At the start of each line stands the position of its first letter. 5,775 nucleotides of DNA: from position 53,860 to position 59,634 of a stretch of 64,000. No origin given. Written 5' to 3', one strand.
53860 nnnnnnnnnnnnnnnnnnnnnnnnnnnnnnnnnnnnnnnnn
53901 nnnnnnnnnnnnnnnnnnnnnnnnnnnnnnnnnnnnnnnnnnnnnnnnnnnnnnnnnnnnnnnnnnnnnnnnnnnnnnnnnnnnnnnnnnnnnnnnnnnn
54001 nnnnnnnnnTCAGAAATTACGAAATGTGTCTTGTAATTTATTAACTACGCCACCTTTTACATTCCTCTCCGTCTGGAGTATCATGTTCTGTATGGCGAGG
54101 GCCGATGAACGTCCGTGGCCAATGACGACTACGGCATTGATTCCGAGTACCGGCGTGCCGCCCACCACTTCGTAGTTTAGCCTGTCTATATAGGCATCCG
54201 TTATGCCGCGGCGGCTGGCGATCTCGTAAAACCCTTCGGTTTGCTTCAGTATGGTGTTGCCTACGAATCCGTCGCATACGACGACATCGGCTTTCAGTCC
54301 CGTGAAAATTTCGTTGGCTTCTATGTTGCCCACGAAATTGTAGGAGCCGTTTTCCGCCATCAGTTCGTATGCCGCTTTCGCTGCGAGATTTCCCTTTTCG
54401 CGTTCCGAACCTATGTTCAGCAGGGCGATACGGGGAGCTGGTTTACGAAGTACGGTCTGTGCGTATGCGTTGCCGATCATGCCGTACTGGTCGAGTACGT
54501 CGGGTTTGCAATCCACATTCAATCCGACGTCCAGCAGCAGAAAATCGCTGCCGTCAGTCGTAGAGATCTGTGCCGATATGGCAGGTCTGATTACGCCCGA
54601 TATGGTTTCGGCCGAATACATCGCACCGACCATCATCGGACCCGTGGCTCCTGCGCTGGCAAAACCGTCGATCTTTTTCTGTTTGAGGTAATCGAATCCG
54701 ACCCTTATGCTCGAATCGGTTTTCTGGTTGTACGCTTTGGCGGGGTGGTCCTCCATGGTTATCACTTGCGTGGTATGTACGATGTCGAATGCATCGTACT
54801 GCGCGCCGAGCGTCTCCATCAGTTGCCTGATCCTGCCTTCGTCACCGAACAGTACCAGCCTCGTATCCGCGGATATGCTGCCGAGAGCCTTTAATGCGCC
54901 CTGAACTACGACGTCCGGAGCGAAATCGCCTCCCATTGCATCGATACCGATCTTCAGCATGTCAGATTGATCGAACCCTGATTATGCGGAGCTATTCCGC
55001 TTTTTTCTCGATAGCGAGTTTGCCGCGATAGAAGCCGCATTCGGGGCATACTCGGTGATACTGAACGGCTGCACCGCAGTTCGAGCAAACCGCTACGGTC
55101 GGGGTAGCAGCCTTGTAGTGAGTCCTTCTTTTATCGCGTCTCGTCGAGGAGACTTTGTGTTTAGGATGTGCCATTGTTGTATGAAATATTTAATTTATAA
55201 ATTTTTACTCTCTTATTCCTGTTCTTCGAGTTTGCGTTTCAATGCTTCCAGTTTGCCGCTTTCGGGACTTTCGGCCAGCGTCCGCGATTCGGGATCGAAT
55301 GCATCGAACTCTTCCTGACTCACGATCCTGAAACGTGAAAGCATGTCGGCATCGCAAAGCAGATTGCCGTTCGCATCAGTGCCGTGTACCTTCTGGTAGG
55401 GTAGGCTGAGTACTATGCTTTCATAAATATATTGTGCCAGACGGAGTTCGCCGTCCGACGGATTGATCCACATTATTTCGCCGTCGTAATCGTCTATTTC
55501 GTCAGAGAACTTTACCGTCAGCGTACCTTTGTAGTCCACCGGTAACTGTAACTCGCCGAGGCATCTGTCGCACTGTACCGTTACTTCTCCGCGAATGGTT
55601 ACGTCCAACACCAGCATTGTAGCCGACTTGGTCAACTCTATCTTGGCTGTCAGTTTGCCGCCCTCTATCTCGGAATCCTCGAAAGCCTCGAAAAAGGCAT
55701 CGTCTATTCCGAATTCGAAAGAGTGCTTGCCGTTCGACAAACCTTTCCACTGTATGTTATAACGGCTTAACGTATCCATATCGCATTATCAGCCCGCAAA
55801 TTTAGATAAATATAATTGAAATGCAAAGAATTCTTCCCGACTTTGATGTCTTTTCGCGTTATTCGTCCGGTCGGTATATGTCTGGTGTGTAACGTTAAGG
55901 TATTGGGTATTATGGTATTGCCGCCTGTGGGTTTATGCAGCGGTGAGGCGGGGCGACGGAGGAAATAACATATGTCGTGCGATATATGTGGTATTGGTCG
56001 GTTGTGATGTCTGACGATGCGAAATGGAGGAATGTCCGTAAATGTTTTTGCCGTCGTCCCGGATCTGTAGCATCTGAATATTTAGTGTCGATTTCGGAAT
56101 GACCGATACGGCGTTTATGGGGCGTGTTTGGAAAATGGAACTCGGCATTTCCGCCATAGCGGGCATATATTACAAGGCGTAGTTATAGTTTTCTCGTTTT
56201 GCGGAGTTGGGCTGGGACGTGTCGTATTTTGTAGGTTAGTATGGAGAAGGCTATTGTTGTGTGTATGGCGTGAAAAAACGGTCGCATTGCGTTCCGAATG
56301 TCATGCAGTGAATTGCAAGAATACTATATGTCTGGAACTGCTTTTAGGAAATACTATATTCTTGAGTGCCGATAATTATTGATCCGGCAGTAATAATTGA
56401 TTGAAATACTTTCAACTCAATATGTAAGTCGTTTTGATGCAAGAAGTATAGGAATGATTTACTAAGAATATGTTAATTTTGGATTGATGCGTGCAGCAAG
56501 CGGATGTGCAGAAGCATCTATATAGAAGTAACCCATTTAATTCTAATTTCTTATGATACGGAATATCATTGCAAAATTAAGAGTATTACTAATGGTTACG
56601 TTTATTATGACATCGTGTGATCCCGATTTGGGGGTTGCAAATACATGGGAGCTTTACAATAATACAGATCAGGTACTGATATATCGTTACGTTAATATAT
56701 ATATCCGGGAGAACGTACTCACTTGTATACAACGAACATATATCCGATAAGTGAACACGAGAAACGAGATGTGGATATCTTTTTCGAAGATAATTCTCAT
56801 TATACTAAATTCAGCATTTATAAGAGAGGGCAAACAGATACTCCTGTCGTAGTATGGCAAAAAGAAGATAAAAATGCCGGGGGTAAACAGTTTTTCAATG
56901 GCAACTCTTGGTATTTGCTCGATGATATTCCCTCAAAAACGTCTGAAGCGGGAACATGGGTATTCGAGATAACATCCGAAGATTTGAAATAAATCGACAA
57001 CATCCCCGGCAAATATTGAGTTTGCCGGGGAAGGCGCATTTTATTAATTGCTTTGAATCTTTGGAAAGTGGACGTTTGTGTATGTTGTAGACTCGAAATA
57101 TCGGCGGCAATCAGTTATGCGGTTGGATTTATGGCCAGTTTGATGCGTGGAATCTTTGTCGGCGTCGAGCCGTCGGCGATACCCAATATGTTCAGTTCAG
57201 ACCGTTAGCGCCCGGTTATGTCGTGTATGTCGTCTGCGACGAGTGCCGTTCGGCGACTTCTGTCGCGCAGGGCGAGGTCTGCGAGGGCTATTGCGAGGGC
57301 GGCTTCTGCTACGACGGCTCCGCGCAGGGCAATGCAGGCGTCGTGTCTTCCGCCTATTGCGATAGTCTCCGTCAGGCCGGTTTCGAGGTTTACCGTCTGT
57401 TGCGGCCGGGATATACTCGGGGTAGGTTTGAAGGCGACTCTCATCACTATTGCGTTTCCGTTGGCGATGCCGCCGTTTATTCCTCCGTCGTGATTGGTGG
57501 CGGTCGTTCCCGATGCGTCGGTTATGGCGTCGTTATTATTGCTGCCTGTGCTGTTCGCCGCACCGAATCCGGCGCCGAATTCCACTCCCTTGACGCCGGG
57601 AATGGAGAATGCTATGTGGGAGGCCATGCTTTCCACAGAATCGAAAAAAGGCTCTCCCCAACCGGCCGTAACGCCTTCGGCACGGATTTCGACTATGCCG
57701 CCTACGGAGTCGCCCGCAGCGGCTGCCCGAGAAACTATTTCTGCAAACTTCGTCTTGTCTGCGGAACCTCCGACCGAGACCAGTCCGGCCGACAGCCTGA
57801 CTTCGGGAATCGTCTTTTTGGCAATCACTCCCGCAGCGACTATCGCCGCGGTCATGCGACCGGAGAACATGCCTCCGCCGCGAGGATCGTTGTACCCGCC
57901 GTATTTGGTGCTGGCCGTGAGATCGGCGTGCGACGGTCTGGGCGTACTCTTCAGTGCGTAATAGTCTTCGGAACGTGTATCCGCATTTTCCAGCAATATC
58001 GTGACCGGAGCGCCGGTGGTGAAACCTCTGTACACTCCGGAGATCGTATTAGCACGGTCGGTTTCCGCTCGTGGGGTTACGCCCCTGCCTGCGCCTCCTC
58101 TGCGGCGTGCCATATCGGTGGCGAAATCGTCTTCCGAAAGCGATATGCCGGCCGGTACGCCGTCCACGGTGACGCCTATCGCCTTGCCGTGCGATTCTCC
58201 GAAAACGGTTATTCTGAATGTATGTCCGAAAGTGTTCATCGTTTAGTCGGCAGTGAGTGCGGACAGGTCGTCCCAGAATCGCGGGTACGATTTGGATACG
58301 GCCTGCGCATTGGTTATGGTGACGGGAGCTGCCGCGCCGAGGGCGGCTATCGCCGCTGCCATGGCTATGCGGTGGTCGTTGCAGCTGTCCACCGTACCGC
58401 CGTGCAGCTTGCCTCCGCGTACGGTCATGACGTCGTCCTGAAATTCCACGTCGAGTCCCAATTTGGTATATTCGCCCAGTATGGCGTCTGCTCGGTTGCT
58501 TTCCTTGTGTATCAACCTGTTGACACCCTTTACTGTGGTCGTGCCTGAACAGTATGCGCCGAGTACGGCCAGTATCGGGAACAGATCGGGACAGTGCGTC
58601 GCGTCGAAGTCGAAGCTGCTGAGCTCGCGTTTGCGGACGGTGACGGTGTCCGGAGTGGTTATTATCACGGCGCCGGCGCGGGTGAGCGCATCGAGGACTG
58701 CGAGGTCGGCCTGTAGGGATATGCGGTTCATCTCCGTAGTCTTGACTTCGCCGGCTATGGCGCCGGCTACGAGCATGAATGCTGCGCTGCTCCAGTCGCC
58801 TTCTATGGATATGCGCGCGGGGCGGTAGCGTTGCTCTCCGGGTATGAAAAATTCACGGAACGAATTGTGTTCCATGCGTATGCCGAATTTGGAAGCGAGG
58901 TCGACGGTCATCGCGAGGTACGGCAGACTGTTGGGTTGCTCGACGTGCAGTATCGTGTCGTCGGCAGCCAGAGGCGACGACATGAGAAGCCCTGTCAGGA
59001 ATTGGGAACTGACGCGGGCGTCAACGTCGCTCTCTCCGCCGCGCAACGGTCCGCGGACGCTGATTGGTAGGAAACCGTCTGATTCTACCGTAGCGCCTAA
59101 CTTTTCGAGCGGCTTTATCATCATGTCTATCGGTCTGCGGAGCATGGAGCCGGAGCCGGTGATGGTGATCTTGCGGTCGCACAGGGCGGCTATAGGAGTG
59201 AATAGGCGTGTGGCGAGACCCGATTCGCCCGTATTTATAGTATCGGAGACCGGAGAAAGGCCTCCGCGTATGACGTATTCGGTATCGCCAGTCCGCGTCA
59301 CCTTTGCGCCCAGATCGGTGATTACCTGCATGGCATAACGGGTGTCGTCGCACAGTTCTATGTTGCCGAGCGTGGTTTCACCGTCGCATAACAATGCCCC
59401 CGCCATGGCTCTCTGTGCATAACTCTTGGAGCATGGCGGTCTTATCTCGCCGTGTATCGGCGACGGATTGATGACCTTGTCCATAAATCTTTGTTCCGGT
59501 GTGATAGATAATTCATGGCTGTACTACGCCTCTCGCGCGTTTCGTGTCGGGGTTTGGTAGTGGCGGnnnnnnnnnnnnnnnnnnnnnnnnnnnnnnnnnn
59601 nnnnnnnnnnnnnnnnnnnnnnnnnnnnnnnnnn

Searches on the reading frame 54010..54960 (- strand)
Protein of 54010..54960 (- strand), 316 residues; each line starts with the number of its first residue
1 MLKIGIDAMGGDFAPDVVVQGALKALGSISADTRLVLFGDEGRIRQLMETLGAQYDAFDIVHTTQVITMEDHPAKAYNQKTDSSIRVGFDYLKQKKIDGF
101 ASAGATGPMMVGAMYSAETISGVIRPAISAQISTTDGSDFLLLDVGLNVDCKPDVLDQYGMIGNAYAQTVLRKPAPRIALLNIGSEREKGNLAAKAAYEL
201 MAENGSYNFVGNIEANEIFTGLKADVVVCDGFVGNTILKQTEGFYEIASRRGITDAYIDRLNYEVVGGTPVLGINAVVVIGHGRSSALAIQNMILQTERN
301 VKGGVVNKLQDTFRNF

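Call 89: search_protein_families(library=pfam, proteins=[window:54010-54960:-], max_evalue=0.001)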
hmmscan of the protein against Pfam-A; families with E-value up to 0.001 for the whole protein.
window:54010-54960:- (316 aa): 1 family
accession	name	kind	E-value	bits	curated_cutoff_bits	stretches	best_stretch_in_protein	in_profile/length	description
PF02504.20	FA_synthesis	-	5.4e-79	266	29.1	2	2-247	1-244/324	Fatty acid synthesis protein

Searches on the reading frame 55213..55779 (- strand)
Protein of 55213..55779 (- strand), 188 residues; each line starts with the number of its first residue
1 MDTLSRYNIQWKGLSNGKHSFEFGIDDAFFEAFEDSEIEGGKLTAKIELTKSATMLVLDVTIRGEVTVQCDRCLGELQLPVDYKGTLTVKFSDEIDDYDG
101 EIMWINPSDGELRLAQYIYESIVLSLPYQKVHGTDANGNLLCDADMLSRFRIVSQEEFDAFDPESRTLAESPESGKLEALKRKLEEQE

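Call 89: search_protein_families(library=pfam, proteins=[window:55213-55779:-], max_evalue=0.001)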
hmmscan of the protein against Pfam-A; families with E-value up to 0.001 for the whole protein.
window:55213-55779:- (188 aa): 1 family
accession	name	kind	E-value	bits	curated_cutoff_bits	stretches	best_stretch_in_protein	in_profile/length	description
PF02620.22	YceD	-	4.6e-15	56.2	33.2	1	58-145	1-92/119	Large ribosomal RNA subunit accumulation protein YceD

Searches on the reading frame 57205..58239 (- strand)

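Call 89: search_protein_families(library=pfam, proteins=[window:57205-58239:-], max_evalue=0.001)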
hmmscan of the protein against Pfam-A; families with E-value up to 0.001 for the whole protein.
window:57205-58239:- (344 aa): 1 family
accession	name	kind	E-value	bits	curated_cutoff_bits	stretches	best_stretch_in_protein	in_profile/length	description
PF01264.26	Chorismate_synt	-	6e-107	357.6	27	1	8-324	1-327/327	Chorismate synthase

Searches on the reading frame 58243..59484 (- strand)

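Call 89: search_protein_families(library=pfam, proteins=[window:58243-59484:-], max_evalue=0.001)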
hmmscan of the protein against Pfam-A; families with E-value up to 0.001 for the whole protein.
window:58243-59484:- (413 aa): 1 family
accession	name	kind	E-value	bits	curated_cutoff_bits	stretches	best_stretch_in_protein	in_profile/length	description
PF00275.25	EPSP_synthase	-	3.6e-94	316.3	22.8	1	7-407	4-417/417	EPSP synthase (3-phosphoshikimate 1-carboxyvinyltransferase)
